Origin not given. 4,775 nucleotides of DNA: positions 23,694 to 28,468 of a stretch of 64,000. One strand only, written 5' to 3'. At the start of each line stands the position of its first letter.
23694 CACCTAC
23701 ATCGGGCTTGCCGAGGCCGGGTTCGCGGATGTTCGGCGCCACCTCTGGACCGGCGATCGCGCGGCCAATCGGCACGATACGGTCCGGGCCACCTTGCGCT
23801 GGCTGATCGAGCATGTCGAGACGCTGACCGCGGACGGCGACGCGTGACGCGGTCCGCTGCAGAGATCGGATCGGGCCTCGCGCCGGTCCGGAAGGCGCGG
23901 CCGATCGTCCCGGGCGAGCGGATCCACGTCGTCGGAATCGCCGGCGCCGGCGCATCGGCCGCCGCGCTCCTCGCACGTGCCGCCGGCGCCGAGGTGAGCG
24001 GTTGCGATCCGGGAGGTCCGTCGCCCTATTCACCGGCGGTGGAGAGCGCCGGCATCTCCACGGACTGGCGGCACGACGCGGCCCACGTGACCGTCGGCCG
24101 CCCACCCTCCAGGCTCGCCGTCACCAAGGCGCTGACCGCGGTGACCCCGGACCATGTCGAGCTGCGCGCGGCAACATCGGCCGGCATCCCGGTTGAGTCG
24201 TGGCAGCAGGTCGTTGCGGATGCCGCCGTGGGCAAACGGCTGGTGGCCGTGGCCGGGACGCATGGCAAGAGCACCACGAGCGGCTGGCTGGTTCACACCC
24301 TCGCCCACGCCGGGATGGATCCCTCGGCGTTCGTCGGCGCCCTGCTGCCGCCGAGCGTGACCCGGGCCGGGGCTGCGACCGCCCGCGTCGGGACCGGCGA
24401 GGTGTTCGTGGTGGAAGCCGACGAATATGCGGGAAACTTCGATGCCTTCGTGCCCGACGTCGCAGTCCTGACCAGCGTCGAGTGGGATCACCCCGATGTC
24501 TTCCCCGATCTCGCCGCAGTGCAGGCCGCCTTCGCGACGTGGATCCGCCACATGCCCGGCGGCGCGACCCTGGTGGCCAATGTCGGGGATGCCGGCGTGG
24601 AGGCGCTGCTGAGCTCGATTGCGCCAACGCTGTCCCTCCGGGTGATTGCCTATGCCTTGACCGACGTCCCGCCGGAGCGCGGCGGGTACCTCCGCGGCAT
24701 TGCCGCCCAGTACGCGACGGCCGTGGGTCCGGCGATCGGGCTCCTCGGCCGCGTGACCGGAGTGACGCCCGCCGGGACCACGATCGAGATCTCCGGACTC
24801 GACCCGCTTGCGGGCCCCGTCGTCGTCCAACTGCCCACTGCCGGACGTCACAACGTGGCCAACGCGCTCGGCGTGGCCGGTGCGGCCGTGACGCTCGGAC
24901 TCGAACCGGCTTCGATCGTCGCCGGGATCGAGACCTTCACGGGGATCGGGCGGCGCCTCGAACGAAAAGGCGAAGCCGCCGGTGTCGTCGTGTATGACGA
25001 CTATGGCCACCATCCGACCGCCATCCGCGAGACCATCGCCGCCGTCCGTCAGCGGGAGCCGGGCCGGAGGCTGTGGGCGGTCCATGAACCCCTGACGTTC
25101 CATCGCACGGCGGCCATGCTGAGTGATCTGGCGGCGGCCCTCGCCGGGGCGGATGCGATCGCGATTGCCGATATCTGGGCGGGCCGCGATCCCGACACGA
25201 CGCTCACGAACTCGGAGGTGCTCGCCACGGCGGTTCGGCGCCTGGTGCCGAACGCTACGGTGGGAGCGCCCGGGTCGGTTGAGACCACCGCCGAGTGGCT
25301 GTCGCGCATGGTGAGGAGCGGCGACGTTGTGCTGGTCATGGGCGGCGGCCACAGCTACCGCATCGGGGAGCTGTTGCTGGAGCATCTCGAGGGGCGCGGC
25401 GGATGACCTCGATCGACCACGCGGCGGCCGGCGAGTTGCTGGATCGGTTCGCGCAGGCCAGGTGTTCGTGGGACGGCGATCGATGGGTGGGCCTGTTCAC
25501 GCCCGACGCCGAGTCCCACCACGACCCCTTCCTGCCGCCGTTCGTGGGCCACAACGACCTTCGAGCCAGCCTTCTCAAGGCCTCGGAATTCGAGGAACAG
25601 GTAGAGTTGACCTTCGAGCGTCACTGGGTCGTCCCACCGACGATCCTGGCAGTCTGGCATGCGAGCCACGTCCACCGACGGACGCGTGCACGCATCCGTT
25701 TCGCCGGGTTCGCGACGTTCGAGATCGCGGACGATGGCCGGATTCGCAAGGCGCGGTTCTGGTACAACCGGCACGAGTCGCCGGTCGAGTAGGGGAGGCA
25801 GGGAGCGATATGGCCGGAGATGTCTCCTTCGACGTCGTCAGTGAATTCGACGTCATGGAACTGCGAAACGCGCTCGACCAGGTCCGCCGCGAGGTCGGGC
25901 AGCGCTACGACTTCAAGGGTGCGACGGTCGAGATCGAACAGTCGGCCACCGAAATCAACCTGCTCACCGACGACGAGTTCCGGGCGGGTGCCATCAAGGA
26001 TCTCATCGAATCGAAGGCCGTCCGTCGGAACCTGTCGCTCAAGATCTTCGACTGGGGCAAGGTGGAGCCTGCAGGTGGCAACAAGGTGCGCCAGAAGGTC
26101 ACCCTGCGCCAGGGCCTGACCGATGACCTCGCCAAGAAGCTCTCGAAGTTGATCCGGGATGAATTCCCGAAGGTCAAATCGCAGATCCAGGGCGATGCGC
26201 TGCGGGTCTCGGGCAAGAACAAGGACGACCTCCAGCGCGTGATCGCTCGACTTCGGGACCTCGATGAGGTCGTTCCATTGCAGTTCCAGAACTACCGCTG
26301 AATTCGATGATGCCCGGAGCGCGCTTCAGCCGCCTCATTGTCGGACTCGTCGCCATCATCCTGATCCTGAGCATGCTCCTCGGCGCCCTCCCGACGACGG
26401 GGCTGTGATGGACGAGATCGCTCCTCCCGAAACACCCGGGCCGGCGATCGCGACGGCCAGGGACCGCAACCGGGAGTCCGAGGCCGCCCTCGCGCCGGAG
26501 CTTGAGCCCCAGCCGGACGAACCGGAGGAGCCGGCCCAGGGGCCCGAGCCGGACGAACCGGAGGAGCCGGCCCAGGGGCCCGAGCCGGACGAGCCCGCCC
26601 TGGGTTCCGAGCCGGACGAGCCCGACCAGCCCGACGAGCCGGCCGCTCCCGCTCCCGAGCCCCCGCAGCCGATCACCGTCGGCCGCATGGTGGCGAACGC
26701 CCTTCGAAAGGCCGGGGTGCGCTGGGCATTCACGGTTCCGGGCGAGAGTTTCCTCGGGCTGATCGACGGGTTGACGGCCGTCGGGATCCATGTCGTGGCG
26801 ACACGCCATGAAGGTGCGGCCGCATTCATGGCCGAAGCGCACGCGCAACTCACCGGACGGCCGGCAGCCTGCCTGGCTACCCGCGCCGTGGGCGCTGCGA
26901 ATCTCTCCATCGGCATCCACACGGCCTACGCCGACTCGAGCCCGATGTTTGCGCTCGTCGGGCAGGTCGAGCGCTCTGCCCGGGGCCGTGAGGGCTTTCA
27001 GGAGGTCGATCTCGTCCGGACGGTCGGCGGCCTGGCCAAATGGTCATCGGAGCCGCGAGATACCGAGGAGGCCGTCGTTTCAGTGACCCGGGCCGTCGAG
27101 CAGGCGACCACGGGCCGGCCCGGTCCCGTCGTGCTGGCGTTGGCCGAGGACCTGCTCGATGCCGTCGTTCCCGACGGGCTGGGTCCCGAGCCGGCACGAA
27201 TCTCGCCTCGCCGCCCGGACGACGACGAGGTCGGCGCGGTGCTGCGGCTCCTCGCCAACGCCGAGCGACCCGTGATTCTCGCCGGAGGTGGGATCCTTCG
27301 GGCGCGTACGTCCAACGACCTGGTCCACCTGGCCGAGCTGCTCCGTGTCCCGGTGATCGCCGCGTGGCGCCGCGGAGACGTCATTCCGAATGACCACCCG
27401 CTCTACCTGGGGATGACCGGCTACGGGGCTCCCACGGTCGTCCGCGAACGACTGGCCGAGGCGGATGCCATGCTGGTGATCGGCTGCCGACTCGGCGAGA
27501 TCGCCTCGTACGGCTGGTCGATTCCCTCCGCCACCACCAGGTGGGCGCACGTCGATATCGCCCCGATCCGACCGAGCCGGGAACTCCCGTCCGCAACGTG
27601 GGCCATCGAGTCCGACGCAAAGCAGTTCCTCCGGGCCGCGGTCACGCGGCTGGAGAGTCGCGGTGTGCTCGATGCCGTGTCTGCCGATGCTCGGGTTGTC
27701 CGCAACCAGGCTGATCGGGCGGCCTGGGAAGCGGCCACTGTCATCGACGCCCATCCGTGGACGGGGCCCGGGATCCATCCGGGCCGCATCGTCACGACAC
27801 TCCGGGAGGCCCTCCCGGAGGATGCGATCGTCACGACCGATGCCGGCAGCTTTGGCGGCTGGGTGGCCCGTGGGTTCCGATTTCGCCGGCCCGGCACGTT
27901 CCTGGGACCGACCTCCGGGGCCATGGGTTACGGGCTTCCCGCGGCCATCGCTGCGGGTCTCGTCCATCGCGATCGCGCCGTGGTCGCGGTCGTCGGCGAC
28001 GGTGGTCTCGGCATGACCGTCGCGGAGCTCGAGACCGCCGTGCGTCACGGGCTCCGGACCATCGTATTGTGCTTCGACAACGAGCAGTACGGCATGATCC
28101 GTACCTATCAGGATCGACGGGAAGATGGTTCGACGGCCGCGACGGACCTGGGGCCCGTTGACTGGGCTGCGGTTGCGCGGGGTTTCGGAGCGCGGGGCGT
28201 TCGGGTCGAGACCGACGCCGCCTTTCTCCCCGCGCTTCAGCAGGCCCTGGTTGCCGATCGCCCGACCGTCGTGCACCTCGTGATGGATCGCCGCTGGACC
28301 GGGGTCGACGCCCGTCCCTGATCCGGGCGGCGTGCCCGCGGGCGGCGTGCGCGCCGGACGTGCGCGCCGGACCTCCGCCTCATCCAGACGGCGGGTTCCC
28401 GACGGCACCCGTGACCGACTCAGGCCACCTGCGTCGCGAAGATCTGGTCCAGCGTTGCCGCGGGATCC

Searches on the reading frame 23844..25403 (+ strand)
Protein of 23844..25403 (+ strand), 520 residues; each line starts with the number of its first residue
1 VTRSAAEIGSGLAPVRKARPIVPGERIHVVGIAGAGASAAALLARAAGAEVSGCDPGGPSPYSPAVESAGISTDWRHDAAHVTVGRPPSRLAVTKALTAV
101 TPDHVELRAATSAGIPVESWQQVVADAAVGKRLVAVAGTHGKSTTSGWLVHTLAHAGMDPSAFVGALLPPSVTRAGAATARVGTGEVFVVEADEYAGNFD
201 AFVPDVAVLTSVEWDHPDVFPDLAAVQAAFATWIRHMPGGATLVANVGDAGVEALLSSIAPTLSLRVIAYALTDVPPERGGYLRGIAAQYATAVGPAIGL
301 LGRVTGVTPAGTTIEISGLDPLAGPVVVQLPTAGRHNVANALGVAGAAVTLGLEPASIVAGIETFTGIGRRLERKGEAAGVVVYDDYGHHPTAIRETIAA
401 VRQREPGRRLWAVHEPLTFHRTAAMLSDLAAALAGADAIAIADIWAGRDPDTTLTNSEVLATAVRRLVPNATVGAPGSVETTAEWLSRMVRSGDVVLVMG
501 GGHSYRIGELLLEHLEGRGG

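Call 87: search_protein_families(library=pfam, proteins=[window:23844-25403:+], max_evalue=0.000001)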
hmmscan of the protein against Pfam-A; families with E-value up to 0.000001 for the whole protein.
window:23844-25403:+ (520 aa): 3 families
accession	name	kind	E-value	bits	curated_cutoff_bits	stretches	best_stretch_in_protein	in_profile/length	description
PF02875.26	Mur_ligase_C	-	4.2e-18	66.8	28.4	1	370-501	1-126/127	Mur ligase, glutamate ligase domain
PF08245.18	Mur_ligase_M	-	5.5e-12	46.5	24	1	136-259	1-135/200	Mur ligase middle domain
PF01225.30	Mur_ligase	-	3.5e-10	40.5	21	1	26-129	1-92/95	Mur ligase family, catalytic domain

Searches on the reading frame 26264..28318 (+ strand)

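Call 87: search_protein_families(library=pfam, proteins=[window:26264-28318:+], max_evalue=0.000001)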
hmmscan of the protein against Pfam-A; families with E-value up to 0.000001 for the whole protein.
window:26264-28318:+ (685 aa): 3 families
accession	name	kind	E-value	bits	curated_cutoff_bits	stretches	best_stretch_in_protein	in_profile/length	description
PF02775.26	TPP_enzyme_C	-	4.8e-40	137.3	21.9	1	526-671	1-150/151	Thiamine pyrophosphate enzyme, C-terminal TPP binding domain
PF02776.23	TPP_enzyme_N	-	1.6e-33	115.4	26.8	1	138-250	2-116/119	Thiamine pyrophosphate enzyme, N-terminal TPP binding domain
PF00205.28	TPP_enzyme_M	-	4e-30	104.7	30.4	1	325-458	3-136/137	Thiamine pyrophosphate enzyme, central domain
